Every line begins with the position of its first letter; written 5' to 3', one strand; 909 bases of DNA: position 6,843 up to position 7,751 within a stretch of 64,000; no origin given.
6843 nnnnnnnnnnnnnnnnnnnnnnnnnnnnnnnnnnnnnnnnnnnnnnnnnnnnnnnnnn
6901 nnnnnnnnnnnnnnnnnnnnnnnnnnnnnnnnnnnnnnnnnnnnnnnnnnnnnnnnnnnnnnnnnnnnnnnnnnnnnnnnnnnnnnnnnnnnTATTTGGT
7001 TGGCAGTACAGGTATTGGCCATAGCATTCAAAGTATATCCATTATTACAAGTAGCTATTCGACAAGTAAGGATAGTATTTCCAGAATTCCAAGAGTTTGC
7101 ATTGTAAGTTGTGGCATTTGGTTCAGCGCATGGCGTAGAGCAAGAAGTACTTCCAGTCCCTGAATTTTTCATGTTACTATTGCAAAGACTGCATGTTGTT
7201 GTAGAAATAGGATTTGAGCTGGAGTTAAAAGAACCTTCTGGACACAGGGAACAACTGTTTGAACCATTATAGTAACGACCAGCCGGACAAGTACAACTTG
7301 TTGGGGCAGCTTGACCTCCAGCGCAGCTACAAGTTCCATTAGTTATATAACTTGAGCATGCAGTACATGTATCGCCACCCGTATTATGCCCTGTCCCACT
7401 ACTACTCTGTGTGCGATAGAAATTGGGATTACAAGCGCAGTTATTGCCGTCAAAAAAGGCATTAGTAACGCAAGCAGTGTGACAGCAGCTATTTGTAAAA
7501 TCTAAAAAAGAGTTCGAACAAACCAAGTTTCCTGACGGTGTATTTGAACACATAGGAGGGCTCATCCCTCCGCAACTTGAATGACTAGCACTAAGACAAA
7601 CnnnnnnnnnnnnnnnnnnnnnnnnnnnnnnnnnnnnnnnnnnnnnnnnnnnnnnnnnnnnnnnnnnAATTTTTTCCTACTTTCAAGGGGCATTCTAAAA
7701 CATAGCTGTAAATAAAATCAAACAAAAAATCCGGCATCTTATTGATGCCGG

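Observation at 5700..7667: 655-aa secreted Cys-rich protein combining GCC2/GCC3-like eukaryotic-type modules with Listeria-Bacteroides-type repeats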

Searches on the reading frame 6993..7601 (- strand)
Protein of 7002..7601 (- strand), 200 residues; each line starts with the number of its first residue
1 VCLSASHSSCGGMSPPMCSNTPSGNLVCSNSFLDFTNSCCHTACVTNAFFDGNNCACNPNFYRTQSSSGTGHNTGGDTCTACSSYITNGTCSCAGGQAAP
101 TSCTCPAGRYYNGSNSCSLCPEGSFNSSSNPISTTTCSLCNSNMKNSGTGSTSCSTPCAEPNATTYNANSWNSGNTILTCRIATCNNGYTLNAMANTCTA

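Call 14: find_homologous_proteins(query=window:7002-7601:-, max_evalue=10)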
Query window:7002-7601:-: 62 candidates shared short words with the query, none scored E <= 10.
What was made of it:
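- Tried and rejected: A word-index search with the N-terminal 200 residues gave nothing (call 14).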

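Call 16: search_protein_families(library=pfam, proteins=[window:7002-7601:-], max_evalue=10)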
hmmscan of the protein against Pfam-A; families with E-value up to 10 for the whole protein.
seq(200 aa): 1 family
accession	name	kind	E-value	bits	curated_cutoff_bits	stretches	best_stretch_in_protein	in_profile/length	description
PF12662.13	cEGF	-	0.95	9.8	26.6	1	184-199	5-20/24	Complement Clr-like EGF-like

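Call 22: search_protein_representatives(protein=window:7002-7601:-)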
Query: 200 residues. Proteins with E-value up to 0.001 (for the whole library): 13; up to 1e-10: 2; up to 1e-30: 0. The best 13 are listed.
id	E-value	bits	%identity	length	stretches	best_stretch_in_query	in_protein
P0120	4.5e-13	65.8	38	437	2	84-199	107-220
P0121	7.7e-12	61.7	34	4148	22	87-170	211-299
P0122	8.9e-10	55.0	34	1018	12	69-154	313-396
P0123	1.8e-09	54.0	36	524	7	103-155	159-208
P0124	2.1e-08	50.5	40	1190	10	101-151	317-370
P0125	1.1e-07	48.1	43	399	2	110-200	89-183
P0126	1.0e-06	45.0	44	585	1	12-114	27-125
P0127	5.6e-06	42.6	40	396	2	101-197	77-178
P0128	8.9e-06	41.9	36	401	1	50-190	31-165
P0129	7.9e-05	38.8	30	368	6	103-158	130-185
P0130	8.4e-05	38.8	34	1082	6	68-162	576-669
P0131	4.6e-04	36.3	32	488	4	99-157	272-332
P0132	5.5e-04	36.1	33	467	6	103-153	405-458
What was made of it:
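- Closest known: Ephrin_rec_like. Same: Sequence similarity to genuine arrays at E down to 7.7e-12 (call 22).
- Tried and rejected: Only the exhaustive search found relatives (call 22).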

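Call 24: search_protein_families(library=pfam, proteins=[P0120, P0122, P0123, P0124, P0125, P0126, P0127, P0128, P0129, P0130], max_evalue=0.01)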
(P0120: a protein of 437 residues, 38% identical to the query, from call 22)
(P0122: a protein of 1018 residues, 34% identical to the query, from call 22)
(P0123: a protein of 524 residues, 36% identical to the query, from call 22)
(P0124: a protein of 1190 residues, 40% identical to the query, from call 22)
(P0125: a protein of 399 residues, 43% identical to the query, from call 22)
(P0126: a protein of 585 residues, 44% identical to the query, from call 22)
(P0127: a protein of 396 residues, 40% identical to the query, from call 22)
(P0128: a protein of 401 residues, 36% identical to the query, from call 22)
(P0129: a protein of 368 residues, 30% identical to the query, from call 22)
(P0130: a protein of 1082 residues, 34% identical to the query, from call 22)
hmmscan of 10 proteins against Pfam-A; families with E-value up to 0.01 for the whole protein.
P0120 (437 aa): 1 family
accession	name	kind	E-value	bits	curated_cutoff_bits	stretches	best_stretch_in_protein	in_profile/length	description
PF07699.19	Ephrin_rec_like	-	8.9e-05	22.6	23.1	1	135-171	6-41/48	Tyrosine-protein kinase ephrin type A/B receptor-like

P0122 (1018 aa): 2 families
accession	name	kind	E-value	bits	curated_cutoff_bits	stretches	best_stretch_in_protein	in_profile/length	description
PF07699.19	Ephrin_rec_like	-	6.8e-79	259.9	23.1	12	189-236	3-48/48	Tyrosine-protein kinase ephrin type A/B receptor-like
PF23091.2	TNFR_ELAPOR1_6th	-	1.5e-16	60.4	33.2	1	511-552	2-38/41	ELAPOR1-like, TNF receptor-like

P0123 (524 aa): 4 families
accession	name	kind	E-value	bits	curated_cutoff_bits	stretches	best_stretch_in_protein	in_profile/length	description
PF07699.19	Ephrin_rec_like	-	7.7e-60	198.9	23.1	7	111-153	1-43/48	Tyrosine-protein kinase ephrin type A/B receptor-like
PF23091.2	TNFR_ELAPOR1_6th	-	9.7e-25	86.7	33.2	6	107-146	1-37/41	ELAPOR1-like, TNF receptor-like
PF07562.20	NCD3G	-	8.3e-15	54.8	38.9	1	172-198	28-53/54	Nine Cysteines Domain of family 3 GPCR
PF00020.24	TNFR_c6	-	1.2e-12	48.5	29.4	0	124-148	1-28/39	TNFR/NGFR cysteine-rich region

P0124 (1190 aa): 3 families
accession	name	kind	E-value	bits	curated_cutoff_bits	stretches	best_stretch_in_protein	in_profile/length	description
PF07699.19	Ephrin_rec_like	-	2.1e-39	133.5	23.1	10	533-573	1-40/48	Tyrosine-protein kinase ephrin type A/B receptor-like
PF23091.2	TNFR_ELAPOR1_6th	-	2e-14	53.7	33.2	2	117-144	12-37/41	ELAPOR1-like, TNF receptor-like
PF07562.20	NCD3G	-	1.1e-10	41.6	38.9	0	1122-1148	28-53/54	Nine Cysteines Domain of family 3 GPCR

P0125 (399 aa): 2 families
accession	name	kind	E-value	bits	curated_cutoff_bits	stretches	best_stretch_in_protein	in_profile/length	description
PF23091.2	TNFR_ELAPOR1_6th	-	1.8e-06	28.2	33.2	1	84-123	1-36/41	ELAPOR1-like, TNF receptor-like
PF07699.19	Ephrin_rec_like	-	0.0012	19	23.1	1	110-141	5-35/48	Tyrosine-protein kinase ephrin type A/B receptor-like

P0126 (585 aa): 3 families
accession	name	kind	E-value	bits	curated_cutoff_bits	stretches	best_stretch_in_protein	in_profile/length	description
PF09479.16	Flg_new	-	8.7e-31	106.3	27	4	440-506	1-65/65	Listeria-Bacteroides repeat domain (List_Bact_rpt)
PF07699.19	Ephrin_rec_like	-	0.00042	20.5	23.1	1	516-556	6-48/48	Tyrosine-protein kinase ephrin type A/B receptor-like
PF18998.6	Flg_new_2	-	0.005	17.2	23.6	0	157-197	30-71/73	Divergent InlB B-repeat domain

P0127 (396 aa): 1 family
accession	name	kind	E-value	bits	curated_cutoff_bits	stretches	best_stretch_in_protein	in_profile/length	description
PF09479.16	Flg_new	-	0.00072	20.1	27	1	179-230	1-46/65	Listeria-Bacteroides repeat domain (List_Bact_rpt)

P0128 (401 aa): 0 families

P0129 (368 aa): 8 families
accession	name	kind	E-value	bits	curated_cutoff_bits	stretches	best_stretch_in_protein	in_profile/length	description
PF23091.2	TNFR_ELAPOR1_6th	-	4.6e-16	58.9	33.2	0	25-61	2-35/41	ELAPOR1-like, TNF receptor-like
PF07699.19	Ephrin_rec_like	-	4.9e-15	55.5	23.1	0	303-350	1-48/48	Tyrosine-protein kinase ephrin type A/B receptor-like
PF03302.18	VSP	-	1.1e-06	28.2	31.4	0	23-131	40-146/397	Giardia variant-specific surface protein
PF00020.24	TNFR_c6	-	1.8e-06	28.7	29.4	0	315-349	1-36/39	TNFR/NGFR cysteine-rich region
PF00751.23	DM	-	9e-06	25.9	27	0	53-80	3-29/47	DM DNA binding domain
PF07562.20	NCD3G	-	2.2e-05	24.7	38.9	0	21-61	6-51/54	Nine Cysteines Domain of family 3 GPCR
PF02083.20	Urotensin_II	-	0.00026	21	18.6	0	73-81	4-12/12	Urotensin II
PF09463.15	Opy2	-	0.00038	21.1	22.1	0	33-60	7-32/35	Opy2 protein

P0130 (1082 aa): 4 families
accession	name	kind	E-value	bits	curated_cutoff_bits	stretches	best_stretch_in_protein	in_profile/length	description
PF07699.19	Ephrin_rec_like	-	8.7e-55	182.7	23.1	11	975-1016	1-41/48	Tyrosine-protein kinase ephrin type A/B receptor-like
PF00020.24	TNFR_c6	-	1.2e-08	35.6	29.4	1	955-982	1-31/39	TNFR/NGFR cysteine-rich region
PF09948.15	PpoB2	-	4.6e-05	23.9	28.7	0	643-674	81-112/188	Copper chaperone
PF07562.20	NCD3G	-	0.0024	18.1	38.9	0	29-65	9-49/54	Nine Cysteines Domain of family 3 GPCR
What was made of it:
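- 7119..7373 (-): Ephrin_rec_like / TNFR-type Cys-rich module, residues 99-183 (12 Cys). Genuine Ephrin_rec_like arrays are hit at E 7.7e-12 to 5.5e-4 (calls 22, 24).
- On Ephrin_rec_like (PF07699, ex GCC2_GCC3): Seven of the eight such hits (all but P0121) were rescanned: the five of these covered in call 24 (P0122-P0124, P0129, P0130) score PF07699 E from 6.8e-79 to 4.9e-15 (calls 22, 24), and P0131 and P0132 were not scanned here.
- Closest known: P0124 / L088 1190-aa prokaryotic protein. Different: It has strong, multiple Ephrin_rec_like repeats (PF07699 E 2e-39, 10 stretches; call 24).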

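Call 38: find_encoding_contigs(protein=P0127, flank=10000, max_places=3)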
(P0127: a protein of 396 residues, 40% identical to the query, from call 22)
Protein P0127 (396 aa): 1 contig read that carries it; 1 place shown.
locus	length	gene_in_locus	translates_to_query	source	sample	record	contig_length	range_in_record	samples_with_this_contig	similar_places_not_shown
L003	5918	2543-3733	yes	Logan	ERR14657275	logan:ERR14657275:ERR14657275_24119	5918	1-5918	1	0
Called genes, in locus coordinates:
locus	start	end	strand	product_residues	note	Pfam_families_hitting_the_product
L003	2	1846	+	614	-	?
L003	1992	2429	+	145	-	-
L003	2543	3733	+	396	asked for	-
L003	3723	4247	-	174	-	PF01195:Pept_tRNA_hydro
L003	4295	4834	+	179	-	-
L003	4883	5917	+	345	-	?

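Call 41: find_encoding_contigs(protein=P0128, flank=10000, max_places=3)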
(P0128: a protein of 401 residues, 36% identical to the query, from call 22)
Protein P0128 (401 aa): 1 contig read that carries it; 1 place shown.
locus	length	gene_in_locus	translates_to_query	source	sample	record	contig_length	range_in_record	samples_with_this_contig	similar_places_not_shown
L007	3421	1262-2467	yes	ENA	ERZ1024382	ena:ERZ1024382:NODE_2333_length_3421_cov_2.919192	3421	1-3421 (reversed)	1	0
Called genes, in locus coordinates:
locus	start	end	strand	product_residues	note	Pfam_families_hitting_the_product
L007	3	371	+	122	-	?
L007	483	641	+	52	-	-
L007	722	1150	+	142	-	-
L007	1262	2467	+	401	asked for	-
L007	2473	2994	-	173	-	PF01195:Pept_tRNA_hydro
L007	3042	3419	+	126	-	?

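Call 51: find_related_loci(query=A6, collection=metagenome_contigs, flank=6000)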
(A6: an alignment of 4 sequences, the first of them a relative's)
Query A6 (396 aa) in metagenome_contigs; peptide patterns used: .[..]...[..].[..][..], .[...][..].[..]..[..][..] (x = any residue, [..] = any of these).
600 stretches matched a pattern (row limit reached: there are more); 40 encode a relative of the query (tblastn E <= 1e-3); 40 distinct loci.
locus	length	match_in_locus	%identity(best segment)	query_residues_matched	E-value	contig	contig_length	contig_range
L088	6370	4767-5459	39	80-384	8e-8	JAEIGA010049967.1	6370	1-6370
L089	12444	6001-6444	37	80-225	2e-7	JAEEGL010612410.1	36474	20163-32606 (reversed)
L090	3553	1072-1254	51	70-129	2e-7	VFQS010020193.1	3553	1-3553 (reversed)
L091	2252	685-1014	32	21-129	6e-7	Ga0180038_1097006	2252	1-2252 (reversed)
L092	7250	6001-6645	44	80-145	9e-7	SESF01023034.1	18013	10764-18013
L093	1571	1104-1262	49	77-130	8e-7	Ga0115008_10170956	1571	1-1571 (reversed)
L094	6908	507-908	38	33-129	2e-6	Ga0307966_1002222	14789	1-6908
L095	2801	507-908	38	33-129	2e-6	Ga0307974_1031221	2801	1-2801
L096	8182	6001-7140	43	67-146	3e-6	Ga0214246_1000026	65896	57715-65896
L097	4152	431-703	39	80-163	3e-6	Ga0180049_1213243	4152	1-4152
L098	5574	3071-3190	56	81-125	5e-6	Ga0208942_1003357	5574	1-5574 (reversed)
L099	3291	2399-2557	37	321-389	5e-6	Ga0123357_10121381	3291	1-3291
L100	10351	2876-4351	43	68-132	1e-5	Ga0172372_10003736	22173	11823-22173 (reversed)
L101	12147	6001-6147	43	77-129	2e-5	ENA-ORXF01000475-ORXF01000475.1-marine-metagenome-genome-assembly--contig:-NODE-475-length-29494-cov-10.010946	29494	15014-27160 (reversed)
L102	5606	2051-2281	40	81-132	2e-5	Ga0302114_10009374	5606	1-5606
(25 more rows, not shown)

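Call 67: predict_structure(alignment_id=A7)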
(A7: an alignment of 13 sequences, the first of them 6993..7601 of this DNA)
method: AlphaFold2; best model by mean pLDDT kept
length: 203 residues; sequences in the alignment: 13
mean_pLDDT: 64.6   pTM: 0.46
mean pLDDT of the five models: 64.6, 64.4, 62.9, 61.4, 58.4
residues with pLDDT >= 90: 7; 70-90: 92; 50-70: 51; < 50: 53
segments of 3 or more residues with pLDDT < 50: 1-40, 68-74, 172-177
pLDDT, mean of each block of 10 residues (from residue 1): 32 37 41 39 69 71 59 58 59 60 77 81 79 74 75 81 74 52 88 86 70
secondary structure, 60 per line:
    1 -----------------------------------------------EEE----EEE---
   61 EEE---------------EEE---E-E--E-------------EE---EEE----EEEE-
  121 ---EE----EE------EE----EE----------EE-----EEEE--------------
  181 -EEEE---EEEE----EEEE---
elements in order: E48-50 E55-57 E61-63 E79-81 E109-111 E116-119 E163-166 E182-185 E189-192 E197-200
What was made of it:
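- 7374..7601 (-): Family-specific N-terminal Cys-rich region, residues 23-98 (9 Cys). Not modelled, pLDDT below 50 (call 67).
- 7002..7118 (-): Conserved beta-hairpin Cys element, residues 184-222 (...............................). Model pLDDT 86-88 over protein residues 203-225 (call 67).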

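Call 69: fold_search(model_id=the predicted structure, library=pdb)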
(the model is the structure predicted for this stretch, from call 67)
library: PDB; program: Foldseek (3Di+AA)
matches with E <= 10: 172; with E <= 0.001: 0
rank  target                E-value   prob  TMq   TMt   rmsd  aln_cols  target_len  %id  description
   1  8trs_D                2.7e-02  0.99  0.22  0.33   9.6       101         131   20  Structure of the EphA2 CRD bound to FabS1CE_C1, trigonal form (released 2023-11-22)
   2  7s7k_A                3.2e-02  1.00  0.25  0.10   4.7        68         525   25  Crystal structure of the EphB2 extracellular domain (released 2021-10-27)
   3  8wa2_E                3.4e-02  0.38  0.22  0.05   9.2       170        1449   22  cryo-EM structure of native mastigonemes isolated from Chlamydomonas reinhardtii at 3.0 angstrom resolution (released 2024-04-10)
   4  8trv_A                4.1e-02  1.00  0.23  0.16   2.1        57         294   26  Structure of the EphA2 LBDCRD bound to FabS1C_C1 (released 2024-07-17)
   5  2x11_A                6.2e-02  0.99  0.24  0.10   4.9        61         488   26  Crystal structure of the complete EphA2 ectodomain in complex with ephrin A5 receptor binding domain (released 2010-03-16)
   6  3fl7                  6.6e-02  1.00  0.23  0.10   1.7        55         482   27  Crystal structure of the human ephrin A2 ectodomain (released 2009-01-27)
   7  8tx1                  9.5e-02  0.60  0.30  0.05   9.0       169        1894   24  Characterization of the Chlamydomonas Flagellar Mastigoneme Filament Structure at 3.6A (released 2023-10-25)
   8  2x10                  1.1e-01  0.96  0.23  0.10   6.8        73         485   23  Crystal structure of the complete EphA2 ectodomain (released 2010-03-16)
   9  8wa2_F                1.1e-01  0.89  0.27  0.05   5.6       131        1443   18  cryo-EM structure of native mastigonemes isolated from Chlamydomonas reinhardtii at 3.0 angstrom resolution (released 2024-04-10)
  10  4m4r_A                1.3e-01  0.94  0.22  0.09   9.5       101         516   22  Epha4 ectodomain complex with ephrin a5 (released 2013-10-30)
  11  7k7j_A                1.4e-01  0.99  0.23  0.11   2.3        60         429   27  EphB6 receptor ectodomain (released 2021-04-07)
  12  8tv1_C                1.5e-01  0.91  0.21  0.15   9.4       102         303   20  Structure of the EphA2 LBDCRD bound to FabS1C_L1 (released 2024-06-26)
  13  8tv5_F                1.5e-01  0.99  0.23  0.16   2.0        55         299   27  Structure of the EphA2 LBDCRD bound to FabS1CE_L1 in a 2:1 (EphA2 to Fab) ratio (released 2024-09-11)
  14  8tv5_C                1.5e-01  0.99  0.23  0.16   1.9        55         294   27  Structure of the EphA2 LBDCRD bound to FabS1CE_L1 in a 2:1 (EphA2 to Fab) ratio (released 2024-09-11)
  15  5cir_G                1.6e-01  0.60  0.19  0.35   7.8       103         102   17  Crystal structure of death receptor 4 (DR4; TNFFRSF10A) bound to TRAIL (TNFSF10) (released 2017-01-18)
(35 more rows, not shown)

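Call 71: find_encoding_contigs(protein=P0126, flank=8000, max_places=3)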
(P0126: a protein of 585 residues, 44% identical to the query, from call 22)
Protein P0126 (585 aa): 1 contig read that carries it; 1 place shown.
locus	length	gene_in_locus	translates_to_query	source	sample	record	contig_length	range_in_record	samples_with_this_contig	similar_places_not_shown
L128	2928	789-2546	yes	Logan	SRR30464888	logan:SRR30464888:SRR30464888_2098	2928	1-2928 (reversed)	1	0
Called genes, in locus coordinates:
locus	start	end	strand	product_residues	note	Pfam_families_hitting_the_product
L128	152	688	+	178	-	-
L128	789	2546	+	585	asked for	PF09479:Flg_new (weak)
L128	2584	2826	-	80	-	PF01541:GIY-YIG, PF10544:T5orf172 (weak)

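Call 74: find_encoding_contigs(protein=P0120, flank=8000, max_places=3)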
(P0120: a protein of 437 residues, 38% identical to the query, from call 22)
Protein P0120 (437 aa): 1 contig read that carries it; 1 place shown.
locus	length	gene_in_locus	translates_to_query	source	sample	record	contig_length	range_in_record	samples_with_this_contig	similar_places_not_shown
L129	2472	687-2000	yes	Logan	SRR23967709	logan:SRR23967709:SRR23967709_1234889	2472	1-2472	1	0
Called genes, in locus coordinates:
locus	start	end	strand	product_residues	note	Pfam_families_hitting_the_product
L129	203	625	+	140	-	-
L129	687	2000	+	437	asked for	-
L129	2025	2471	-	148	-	?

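Call 75: find_encoding_contigs(protein=P0125, flank=8000, max_places=3)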
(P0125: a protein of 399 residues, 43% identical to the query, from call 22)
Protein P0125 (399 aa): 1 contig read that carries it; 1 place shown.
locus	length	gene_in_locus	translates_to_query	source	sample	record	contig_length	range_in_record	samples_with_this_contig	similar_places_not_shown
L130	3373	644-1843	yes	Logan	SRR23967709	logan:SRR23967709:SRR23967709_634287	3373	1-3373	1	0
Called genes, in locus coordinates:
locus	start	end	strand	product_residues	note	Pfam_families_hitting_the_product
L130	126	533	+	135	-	-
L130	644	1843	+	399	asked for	PF23091:TNFR_ELAPOR1_6th (weak)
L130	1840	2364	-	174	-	PF01195:Pept_tRNA_hydro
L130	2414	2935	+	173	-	PF13505:OMP_b-brl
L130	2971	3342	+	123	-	PF05635:23S_rRNA_IVP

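Call 79: search_protein_families(library=pfam, proteins=[L088:953-2173:+, L088:577-933:+, L003:14-1846:+, L099:1688-2572:+, L128:152-688:+], max_evalue=0.01)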
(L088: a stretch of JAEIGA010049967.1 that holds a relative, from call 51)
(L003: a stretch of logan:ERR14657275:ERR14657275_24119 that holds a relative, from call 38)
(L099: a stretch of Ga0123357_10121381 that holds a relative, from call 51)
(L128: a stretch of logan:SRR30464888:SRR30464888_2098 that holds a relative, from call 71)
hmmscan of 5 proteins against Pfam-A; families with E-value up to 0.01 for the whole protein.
L088:953-2173:+ (406 aa): 2 families
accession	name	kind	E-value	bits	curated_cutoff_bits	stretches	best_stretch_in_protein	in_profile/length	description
PF13529.12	Peptidase_C39_2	-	5.3e-05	24.3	24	1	225-371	2-142/143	Peptidase_C39 like family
PF04286.17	DUF445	-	0.0053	17.1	33.8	1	118-214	80-175/368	Protein of unknown function (DUF445)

L088:577-933:+ (118 aa): 0 families

L003:14-1846:+ (610 aa): 1 family
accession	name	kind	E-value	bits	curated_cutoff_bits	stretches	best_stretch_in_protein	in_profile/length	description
PF12995.12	DUF3879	-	0.0018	18.4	27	0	13-79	46-105/181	Domain of unknown function, E. rectale Gene description (DUF3879)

L099:1688-2572:+ (294 aa): 1 family
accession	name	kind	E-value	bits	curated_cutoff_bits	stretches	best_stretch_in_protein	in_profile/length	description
PF09479.16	Flg_new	-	0.002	18.6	27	1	128-177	1-44/65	Listeria-Bacteroides repeat domain (List_Bact_rpt)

L128:152-688:+ (178 aa): 0 families
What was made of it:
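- Closest known: P0124 / L088 1190-aa prokaryotic protein. Different: Its context differs (next to a Peptidase_C39_2 protein, call 79).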
